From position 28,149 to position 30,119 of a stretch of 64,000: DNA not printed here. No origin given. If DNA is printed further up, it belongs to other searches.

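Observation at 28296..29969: NuoF-like partner of formate dehydrogenase with eroded flavin/NADH motifs and a ferredoxin module inserted in the fold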

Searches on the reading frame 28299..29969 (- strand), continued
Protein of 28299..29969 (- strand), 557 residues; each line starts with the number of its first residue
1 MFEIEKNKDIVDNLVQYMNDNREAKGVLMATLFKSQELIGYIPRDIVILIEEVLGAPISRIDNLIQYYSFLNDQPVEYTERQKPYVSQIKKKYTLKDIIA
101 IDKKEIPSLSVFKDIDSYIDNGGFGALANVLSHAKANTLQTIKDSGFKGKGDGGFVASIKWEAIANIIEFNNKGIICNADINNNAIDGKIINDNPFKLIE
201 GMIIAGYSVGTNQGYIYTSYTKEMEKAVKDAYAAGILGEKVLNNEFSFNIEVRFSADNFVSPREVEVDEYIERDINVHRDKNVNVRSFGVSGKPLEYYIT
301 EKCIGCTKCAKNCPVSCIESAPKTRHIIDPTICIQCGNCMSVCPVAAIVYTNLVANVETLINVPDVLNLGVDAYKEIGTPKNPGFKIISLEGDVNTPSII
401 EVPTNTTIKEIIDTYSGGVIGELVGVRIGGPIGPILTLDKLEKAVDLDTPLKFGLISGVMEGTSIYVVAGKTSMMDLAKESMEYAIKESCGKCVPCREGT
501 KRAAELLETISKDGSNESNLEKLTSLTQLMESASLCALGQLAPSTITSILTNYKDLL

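Call 14: find_related_loci(query=A2, collection=genome_contigs, flank=10000)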
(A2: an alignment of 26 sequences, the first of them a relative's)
Query A2 (557 aa) in genome_contigs; peptide patterns used: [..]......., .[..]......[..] (x = any residue, [..] = any of these).
599 stretches matched a pattern (row limit reached: there are more); 517 encode a relative of the query (tblastn E <= 1e-3); the best 80 are kept; 80 distinct loci.
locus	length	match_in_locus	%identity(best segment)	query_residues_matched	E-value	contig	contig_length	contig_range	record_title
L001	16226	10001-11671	79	1-557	0e+0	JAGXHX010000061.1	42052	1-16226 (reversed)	MAG: Bacillota bacterium isolate LH_M72 k141_1074833, whole genome shotgun sequence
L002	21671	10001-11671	76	1-557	0e+0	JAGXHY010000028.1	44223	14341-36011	MAG: Bacillota bacterium isolate LH_M73 k141_1394879, whole genome shotgun sequence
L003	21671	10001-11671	73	1-557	0e+0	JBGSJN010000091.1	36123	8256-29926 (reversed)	MAG: Bacillota bacterium isolate JTS-AC158 k141_1073744, whole genome shotgun sequence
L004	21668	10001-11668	73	1-557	0e+0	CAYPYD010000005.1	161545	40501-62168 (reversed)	MAG TPA_asm: uncultured Eubacteriales bacterium isolate SRP302447_co2_421 genome assembly, contig: NODE_326_length_16154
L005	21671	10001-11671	72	1-557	0e+0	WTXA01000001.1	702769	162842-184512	MAG: Fusobacteria bacterium isolate X3_MetaBAT.4 scaffold_0, whole genome shotgun sequence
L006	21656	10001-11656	60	1-557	0e+0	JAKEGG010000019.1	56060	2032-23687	MAG: Fusobacteria bacterium isolate PMV_4.11 PMV_4.11.k101_475387, whole genome shotgun sequence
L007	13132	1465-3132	58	1-557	0e+0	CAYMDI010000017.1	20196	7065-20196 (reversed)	MAG TPA_asm: uncultured Eubacteriales bacterium isolate SRP220891_co4_172 genome assembly, contig: NODE_4474_length_2019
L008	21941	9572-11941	32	2-555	1e-66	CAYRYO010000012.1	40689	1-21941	MAG TPA_asm: uncultured Tissierellaceae bacterium isolate SRP294416_co2_110 genome assembly, contig: NODE_562_length_406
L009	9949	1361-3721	32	2-555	9e-64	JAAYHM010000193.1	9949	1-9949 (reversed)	MAG: Tissierellia bacterium isolate AS09scLD_382 235522_AS09, whole genome shotgun sequence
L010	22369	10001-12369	32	2-555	3e-63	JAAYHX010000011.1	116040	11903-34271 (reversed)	MAG: Tissierellia bacterium isolate AS09scLD_413 91836_AS09, whole genome shotgun sequence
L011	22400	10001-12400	32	17-555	7e-63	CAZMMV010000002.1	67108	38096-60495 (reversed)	MAG TPA_asm: uncultured Tissierellaceae bacterium isolate SRP294416_co2_701 genome assembly, contig: NODE_134_length_671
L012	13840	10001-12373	32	2-555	1e-62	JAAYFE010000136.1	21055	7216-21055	MAG: Tissierellia bacterium isolate AS07pgkLD_48 113012_AS07, whole genome shotgun sequence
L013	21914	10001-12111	32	1-554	2e-61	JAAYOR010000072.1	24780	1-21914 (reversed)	MAG: Fretibacterium sp. isolate AS21ysBPME_7 111196_AS21, whole genome shotgun sequence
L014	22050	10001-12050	31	2-555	2e-60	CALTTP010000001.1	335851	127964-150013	MAG: uncultured Peptoniphilaceae bacterium isolate S3CtOaL6XM_bin.11.MAG genome assembly, contig: NODE_1_length_335851_c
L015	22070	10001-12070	31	1-555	4e-60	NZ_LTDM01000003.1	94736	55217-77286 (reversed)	Tissierella creatinophila DSM 6911 TICR_contig000003, whole genome shotgun sequence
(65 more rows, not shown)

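Call 30: predict_structure(alignment_id=A3)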
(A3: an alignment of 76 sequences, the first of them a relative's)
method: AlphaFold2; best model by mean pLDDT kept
length: 557 residues; sequences in the alignment: 76
mean_pLDDT: 73.1   pTM: 0.74
mean pLDDT of the five models: 73.1, 72.5, 72.1, 69.6, 69.4
residues with pLDDT >= 90: 188; 70-90: 145; 50-70: 114; < 50: 110
segments of 3 or more residues with pLDDT < 50: 1-4, 66-81, 263-294, 298-325, 329-347
pLDDT, mean of each block of 10 residues (from residue 1): 50 55 56 54 60 53 48 43 78 93 83 94 93 80 86 71 74 76 76 96 93 85 92 95 93 65 43 42 33 48 36 37 49 41 45 82 92 90 87 92 90 91 89 87 75 50 81 93 81 80 93 85 93 73 90 90
secondary structure, 60 per line:
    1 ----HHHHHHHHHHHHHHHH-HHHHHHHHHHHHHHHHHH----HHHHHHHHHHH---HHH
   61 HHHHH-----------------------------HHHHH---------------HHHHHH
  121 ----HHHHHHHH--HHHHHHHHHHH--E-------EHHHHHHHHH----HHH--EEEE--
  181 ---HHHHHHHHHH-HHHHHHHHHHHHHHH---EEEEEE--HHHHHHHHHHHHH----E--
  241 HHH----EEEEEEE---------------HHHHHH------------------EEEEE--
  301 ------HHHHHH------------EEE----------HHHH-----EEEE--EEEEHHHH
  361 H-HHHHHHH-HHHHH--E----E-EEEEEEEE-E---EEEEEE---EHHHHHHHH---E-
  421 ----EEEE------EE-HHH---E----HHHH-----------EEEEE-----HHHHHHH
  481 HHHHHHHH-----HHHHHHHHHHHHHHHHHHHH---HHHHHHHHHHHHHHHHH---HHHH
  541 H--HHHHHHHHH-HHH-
elements in order: H5-20 H22-39 H44-54 H58-65 H95-99 H115-120 H125-132 H135-145 H157-165 E175-178 H184-193 H195-209 E213-218 H221-233 E248-254 H270-275 E294-298 H307-312 E325-327 H338-341 E347-350 E353-356 H357-361 H363-369 H371-375 E385-392 E398-403 H408-415 E425-428 H449-452 E464-468 H474-488 H494-513 H517-533 H537-541 H544-552

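Call 40: search_protein_representatives(alignment_id=A2)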
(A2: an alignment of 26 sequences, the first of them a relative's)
Query: 26 sequences, 557 profile positions. Proteins with E-value up to 0.001 (for the whole library): 17014; up to 1e-10: 4853; up to 1e-30: 779. The best 150 are listed.
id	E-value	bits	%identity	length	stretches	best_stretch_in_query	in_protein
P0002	0.0e+00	1028.5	-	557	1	1-557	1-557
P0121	3.1e-119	415.6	-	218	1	340-557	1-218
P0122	4.9e-95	335.7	-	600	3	354-556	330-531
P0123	2.8e-92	326.6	-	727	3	353-556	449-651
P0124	2.3e-91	323.5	-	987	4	352-556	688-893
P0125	9.7e-91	321.5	-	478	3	353-556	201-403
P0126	8.9e-88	311.7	-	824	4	353-554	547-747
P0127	4.8e-87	309.3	-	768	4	354-556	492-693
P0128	1.9e-86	307.3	-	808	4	353-555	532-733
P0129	4.8e-86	306.0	-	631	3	355-556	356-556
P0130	2.1e-85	303.9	-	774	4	355-555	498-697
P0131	1.6e-83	297.7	-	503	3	353-554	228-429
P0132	1.8e-83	297.5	-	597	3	353-556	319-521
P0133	3.8e-83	296.4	-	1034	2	353-556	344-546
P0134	4.2e-83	296.3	-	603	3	354-553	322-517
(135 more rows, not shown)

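Call 41: find_encoding_contigs(protein=P0001, flank=10000, max_places=3)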
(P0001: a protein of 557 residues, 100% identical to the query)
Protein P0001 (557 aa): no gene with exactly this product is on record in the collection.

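Call 42: fold_search(model_id=the predicted structure, library=pdb)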
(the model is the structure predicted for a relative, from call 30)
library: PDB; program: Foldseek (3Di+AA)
matches with E <= 10: 532; with E <= 0.001: 124
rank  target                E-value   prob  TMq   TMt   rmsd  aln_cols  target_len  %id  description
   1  7p92_B                1.1e-30  1.00  0.59  0.54  13.7       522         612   28  TmHydABC- T. maritima bifurcating hydrogenase with bridge domain up (released 2022-09-14)
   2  7p8n_b                9.0e-30  1.00  0.58  0.57   6.7       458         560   30  TmHydABC- T. maritima hydrogenase with bridge closed (released 2022-09-14)
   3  7p8n_B                1.2e-29  1.00  0.59  0.54   6.0       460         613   30  TmHydABC- T. maritima hydrogenase with bridge closed (released 2022-09-14)
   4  7p5h_B                1.6e-29  1.00  0.60  0.60  13.6       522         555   28  TmHydABC- D2 map (released 2022-09-14)
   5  9bov_B                3.5e-28  1.00  0.59  0.63   6.6       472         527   28  Structure of electron bifurcating Nfn-ABC complexed with NAD from Caldicellulosiruptor saccharolyticus (released 2025-03-05)
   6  9mqx_B                3.5e-28  1.00  0.60  0.54  14.5       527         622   25  Electron-bifurcating Tungstopyranopterin-containing aldehyde oxidoreductase with NADH (released 2025-07-16)
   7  8a6t_B                1.2e-27  1.00  0.60  0.53  14.7       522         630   27  Cryo-EM structure of the electron bifurcating Fe-Fe hydrogenase HydABC complex from Thermoanaerobacter kivui in the re (released 2023-02-15)
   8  8oh5_B                1.7e-27  1.00  0.60  0.58   6.4       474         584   28  Cryo-EM structure of the electron bifurcating transhydrogenase StnABC complex from Sporomusa Ovata (state 2) (released 2023-09-13)
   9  9n5v_B                1.9e-27  1.00  0.59  0.56  13.9       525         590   26  Structure of the NAD(H)-bound Thermococcus sibiricus NfnABC complex (released 2025-05-07)
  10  9n5u_B                2.4e-27  1.00  0.60  0.57   5.5       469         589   28  Structure of the Thermococcus sibiricus NfnABC complex (released 2025-05-07)
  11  7t2r_B                3.6e-27  1.00  0.58  0.74   7.3       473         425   28  Structure of electron bifurcating Ni-Fe hydrogenase complex HydABCSL in FMN-free apo state (released 2022-03-16)
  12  9bp5_B                8.0e-27  1.00  0.59  0.56   7.0       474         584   28  Structure of electron bifurcating Nfn-ABC holoenzyme from Caldicellulosiruptor saccharolyticus (released 2025-03-05)
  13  6vw7_D                1.3e-26  1.00  0.58  0.63   6.8       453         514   26  Formate Dehydrogenase FdsABG subcomplex FdsBG from C. necator - NADH bound (released 2020-04-08)
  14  6vw8_B                2.1e-26  1.00  0.59  0.64   5.2       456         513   26  Formate Dehydrogenase FdsABG subcomplex FdsBG from C. necator (released 2020-04-08)
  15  6vw7_B                2.8e-26  1.00  0.58  0.63   6.7       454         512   26  Formate Dehydrogenase FdsABG subcomplex FdsBG from C. necator - NADH bound (released 2020-04-08)
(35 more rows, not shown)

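Call 47: find_encoding_contigs(protein=P0014, flank=10000, max_places=2)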
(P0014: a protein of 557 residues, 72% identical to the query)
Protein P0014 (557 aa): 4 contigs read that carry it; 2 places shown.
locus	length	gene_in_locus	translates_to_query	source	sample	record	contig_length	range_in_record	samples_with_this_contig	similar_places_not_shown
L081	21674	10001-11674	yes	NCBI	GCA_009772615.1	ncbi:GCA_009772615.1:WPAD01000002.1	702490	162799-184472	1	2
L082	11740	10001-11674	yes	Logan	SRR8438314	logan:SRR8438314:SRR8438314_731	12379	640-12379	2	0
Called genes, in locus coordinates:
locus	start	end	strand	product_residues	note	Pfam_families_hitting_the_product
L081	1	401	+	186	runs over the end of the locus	PF00156:Pribosyltran, PF14681:UPRTase (weak)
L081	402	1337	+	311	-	PF02729:OTCace_N, PF00185:OTCace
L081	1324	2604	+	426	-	PF01979:Amidohydro_1, PF07969:Amidohydro_3 (faint), PF12890:DHOase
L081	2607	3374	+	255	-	PF10418:DHODB_Fe-S_bind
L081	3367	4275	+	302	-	PF01180:DHO_dh, PF01207:Dus (faint), PF03060:NMO (weak)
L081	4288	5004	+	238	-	PF00215:OMPdecase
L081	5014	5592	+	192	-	PF00156:Pribosyltran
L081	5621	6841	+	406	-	PF03453:MoeA_N, PF00994:MoCF_biosynth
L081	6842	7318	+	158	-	PF03205:MobB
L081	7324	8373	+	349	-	PF00111:Fer2, PF13510:Fer2_4, PF13183:Fer4_8 (weak), PF22117:Fer4_Nqo3 (weak), PF12838:Fer4_7, PF00037:Fer4 (weak), PF04879:Molybdop_Fe4S4, PF00384:Molybdopterin, +2 more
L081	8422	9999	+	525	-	PF00384:Molybdopterin, PF01568:Molydop_binding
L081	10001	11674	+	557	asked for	PF01257:2Fe-2S_thioredx (weak), PF01512:Complex1_51K, PF13183:Fer4_8 (faint), PF12838:Fer4_7 (weak), PF13187:Fer4_9 (weak), PF14697:Fer4_21, PF00037:Fer4 (weak), PF10589:NADH_4Fe-4S, +4 more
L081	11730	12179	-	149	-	PF06738:ThrE, PF12821:ThrE_2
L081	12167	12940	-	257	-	PF06738:ThrE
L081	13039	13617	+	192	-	PF00117:GATase, PF07722:Peptidase_C26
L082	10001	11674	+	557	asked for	PF01257:2Fe-2S_thioredx (weak), PF01512:Complex1_51K, PF13183:Fer4_8 (faint), PF12838:Fer4_7 (weak), PF13187:Fer4_9 (weak), PF14697:Fer4_21, PF00037:Fer4 (weak), PF10589:NADH_4Fe-4S, +4 more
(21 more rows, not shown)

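Call 57: search_protein_families(library=pfam, proteins=[P0030, P0028, P0045, P0025, P0019], max_evalue=0.001)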
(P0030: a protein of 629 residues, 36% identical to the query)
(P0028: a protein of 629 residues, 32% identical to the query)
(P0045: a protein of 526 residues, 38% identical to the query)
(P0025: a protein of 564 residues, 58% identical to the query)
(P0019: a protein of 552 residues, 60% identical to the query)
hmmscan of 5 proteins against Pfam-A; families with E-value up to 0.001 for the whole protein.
P0030 (629 aa): 14 families
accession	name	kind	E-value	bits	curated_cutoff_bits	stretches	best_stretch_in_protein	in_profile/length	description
PF01512.22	Complex1_51K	-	3.1e-46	157.4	31.2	1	193-363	2-149/150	Nuo51 FMN-binding domain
PF10589.14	NADH_4Fe-4S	-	5e-36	122.9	23.5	1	474-558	1-85/85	NADH-ubiquinone oxidoreductase-F iron-sulfur binding region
PF00037.32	Fer4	-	9.5e-10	38.3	21.1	2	605-626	2-23/24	4Fe-4S binding domain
PF14697.11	Fer4_21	-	4.2e-09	36.8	35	1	579-626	6-56/59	4Fe-4S dicluster domain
PF12838.12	Fer4_7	-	2.4e-08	34.7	27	1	580-625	1-52/52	4Fe-4S dicluster domain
PF01257.25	2Fe-2S_thioredx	-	2.7e-08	34.2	24.8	1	37-114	64-143/145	Thioredoxin-like [2Fe-2S] ferredoxin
PF13237.11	Fer4_10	-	3.9e-08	33.6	25.5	2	576-622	4-53/53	4Fe-4S dicluster domain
PF12797.12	Fer4_2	-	1.6e-07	31.2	24.5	1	604-623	3-22/22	4Fe-4S binding domain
PF12837.12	Fer4_6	-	3.8e-07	30.2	25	1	605-625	3-23/24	4Fe-4S binding domain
PF13187.11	Fer4_9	-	3.1e-06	27.6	27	1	580-625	1-51/52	4Fe-4S dicluster domain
PF10531.15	SLBB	-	5.1e-06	26.7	27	1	388-435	3-53/55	SLBB domain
PF06999.17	Suc_Fer-like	-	0.0001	22.9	34.9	1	25-124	83-187/191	Sucrase/ferredoxin-like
PF13183.11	Fer4_8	-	0.00019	22.3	27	0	610-625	4-19/68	4Fe-4S dicluster domain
PF22461.2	SLBB_2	-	0.00047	20.7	27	0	387-433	3-51/79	SLBB domain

P0028 (629 aa): 12 families
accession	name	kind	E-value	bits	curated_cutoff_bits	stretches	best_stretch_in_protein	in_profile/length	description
PF01512.22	Complex1_51K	-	6.8e-47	159.6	31.2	1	192-363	1-149/150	Nuo51 FMN-binding domain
PF10589.14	NADH_4Fe-4S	-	9.3e-35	118.8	23.5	1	474-558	1-85/85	NADH-ubiquinone oxidoreductase-F iron-sulfur binding region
PF00037.32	Fer4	-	4.2e-10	39.4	21.1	2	605-626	2-23/24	4Fe-4S binding domain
PF14697.11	Fer4_21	-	5e-09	36.6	35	1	579-626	6-56/59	4Fe-4S dicluster domain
PF12838.12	Fer4_7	-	2.2e-08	34.9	27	1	580-625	1-52/52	4Fe-4S dicluster domain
PF01257.25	2Fe-2S_thioredx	-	4.8e-08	33.4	24.8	1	34-114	61-143/145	Thioredoxin-like [2Fe-2S] ferredoxin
PF13237.11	Fer4_10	-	1.1e-07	32.1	25.5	1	576-622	4-53/53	4Fe-4S dicluster domain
PF13187.11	Fer4_9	-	7e-07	29.6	27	1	580-625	1-51/52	4Fe-4S dicluster domain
PF12837.12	Fer4_6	-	7.1e-07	29.3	25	1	605-625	3-23/24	4Fe-4S binding domain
PF06999.17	Suc_Fer-like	-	2.1e-06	28.4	34.9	1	27-124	85-187/191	Sucrase/ferredoxin-like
PF12797.12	Fer4_2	-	6.1e-06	26.3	24.5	1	604-623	3-22/22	4Fe-4S binding domain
PF10531.15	SLBB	-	0.00013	22.2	27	1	388-435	3-53/55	SLBB domain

P0045 (526 aa): 12 families
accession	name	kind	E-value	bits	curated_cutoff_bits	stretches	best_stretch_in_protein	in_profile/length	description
PF01512.22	Complex1_51K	-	2.5e-47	160.9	31.2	1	89-260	1-149/150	Nuo51 FMN-binding domain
PF10589.14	NADH_4Fe-4S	-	5.5e-36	122.8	23.5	1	371-455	1-85/85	NADH-ubiquinone oxidoreductase-F iron-sulfur binding region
PF00037.32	Fer4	-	6.9e-11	41.9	21.1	1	502-523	2-23/24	4Fe-4S binding domain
PF13237.11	Fer4_10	-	1.1e-08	35.3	25.5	2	473-519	4-53/53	4Fe-4S dicluster domain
PF14697.11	Fer4_21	-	1.6e-08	34.9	35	1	476-523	6-56/59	4Fe-4S dicluster domain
PF12838.12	Fer4_7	-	1.9e-08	35.1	27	1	478-522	2-52/52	4Fe-4S dicluster domain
PF12837.12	Fer4_6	-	8.9e-08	32.2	25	1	502-522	3-23/24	4Fe-4S binding domain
PF13187.11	Fer4_9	-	6.9e-07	29.6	27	1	477-522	1-51/52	4Fe-4S dicluster domain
PF12797.12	Fer4_2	-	9.3e-07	28.9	24.5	1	501-520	3-22/22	4Fe-4S binding domain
PF10531.15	SLBB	-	0.00015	21.9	27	1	284-332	2-53/55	SLBB domain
PF13183.11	Fer4_8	-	0.00018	22.4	27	0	506-522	3-19/68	4Fe-4S dicluster domain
PF22461.2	SLBB_2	-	0.00031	21.2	27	1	284-329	3-50/79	SLBB domain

P0025 (564 aa): 13 families
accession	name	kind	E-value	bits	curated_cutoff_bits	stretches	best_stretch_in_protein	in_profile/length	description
PF10589.14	NADH_4Fe-4S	-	3.2e-25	88.3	23.5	1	475-555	1-81/85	NADH-ubiquinone oxidoreductase-F iron-sulfur binding region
PF01512.22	Complex1_51K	-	6.3e-13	49.3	31.2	1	142-266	1-117/150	Nuo51 FMN-binding domain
PF14697.11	Fer4_21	-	1.2e-10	41.8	35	1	300-346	6-56/59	4Fe-4S dicluster domain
PF00037.32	Fer4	-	8.3e-10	38.5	21.1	2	326-347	2-23/24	4Fe-4S binding domain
PF13183.11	Fer4_8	-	4.3e-08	34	27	0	330-349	3-22/68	4Fe-4S dicluster domain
PF13237.11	Fer4_10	-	4.7e-08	33.3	25.5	2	297-343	4-53/53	4Fe-4S dicluster domain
PF12797.12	Fer4_2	-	7.4e-08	32.3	24.5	2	296-314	4-22/22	4Fe-4S binding domain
PF12838.12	Fer4_7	-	9.2e-08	32.9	27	1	301-346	1-52/52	4Fe-4S dicluster domain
PF13484.11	Fer4_16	-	1.9e-07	32.2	30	1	331-350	1-20/66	4Fe-4S double cluster binding domain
PF12837.12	Fer4_6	-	2.2e-07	30.9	25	1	327-347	4-24/24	4Fe-4S binding domain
PF01257.25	2Fe-2S_thioredx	-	2.9e-07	30.9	24.8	1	16-76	3-63/145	Thioredoxin-like [2Fe-2S] ferredoxin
PF13187.11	Fer4_9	-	1.6e-06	28.5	27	1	301-347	1-52/52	4Fe-4S dicluster domain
PF25160.1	LdpA_Fe-S-bd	-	0.00094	19.4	27.6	1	326-348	22-44/49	LdpA Fe-S cluster-binding domain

P0019 (552 aa): 13 families
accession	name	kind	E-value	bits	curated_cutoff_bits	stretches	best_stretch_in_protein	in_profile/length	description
PF10589.14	NADH_4Fe-4S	-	7.9e-21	74.2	23.5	1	473-551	1-81/85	NADH-ubiquinone oxidoreductase-F iron-sulfur binding region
PF01512.22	Complex1_51K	-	9.8e-12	45.4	31.2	1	140-273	1-125/150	Nuo51 FMN-binding domain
PF01257.25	2Fe-2S_thioredx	-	8.6e-11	42.3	24.8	1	17-76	5-64/145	Thioredoxin-like [2Fe-2S] ferredoxin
PF14697.11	Fer4_21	-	1.4e-09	38.4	35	1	298-345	6-56/59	4Fe-4S dicluster domain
PF00037.32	Fer4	-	6.4e-09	35.7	21.1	1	324-345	2-23/24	4Fe-4S binding domain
PF13183.11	Fer4_8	-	3.9e-08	34.2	27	1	328-345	3-20/68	4Fe-4S dicluster domain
PF12797.12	Fer4_2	-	4e-08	33.1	24.5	2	324-342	4-22/22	4Fe-4S binding domain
PF12837.12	Fer4_6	-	1e-07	32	25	1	325-345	4-24/24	4Fe-4S binding domain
PF13237.11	Fer4_10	-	5.6e-07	29.8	25.5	2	295-341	4-53/53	4Fe-4S dicluster domain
PF12838.12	Fer4_7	-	5.7e-07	30.3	27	1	299-344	1-52/52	4Fe-4S dicluster domain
PF13187.11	Fer4_9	-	2.3e-05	24.8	27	1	299-345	1-52/52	4Fe-4S dicluster domain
PF13534.11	Fer4_17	-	5.6e-05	24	22.2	0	329-349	1-20/61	4Fe-4S dicluster domain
PF13484.11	Fer4_16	-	0.00017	22.7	30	0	329-348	1-20/66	4Fe-4S double cluster binding domain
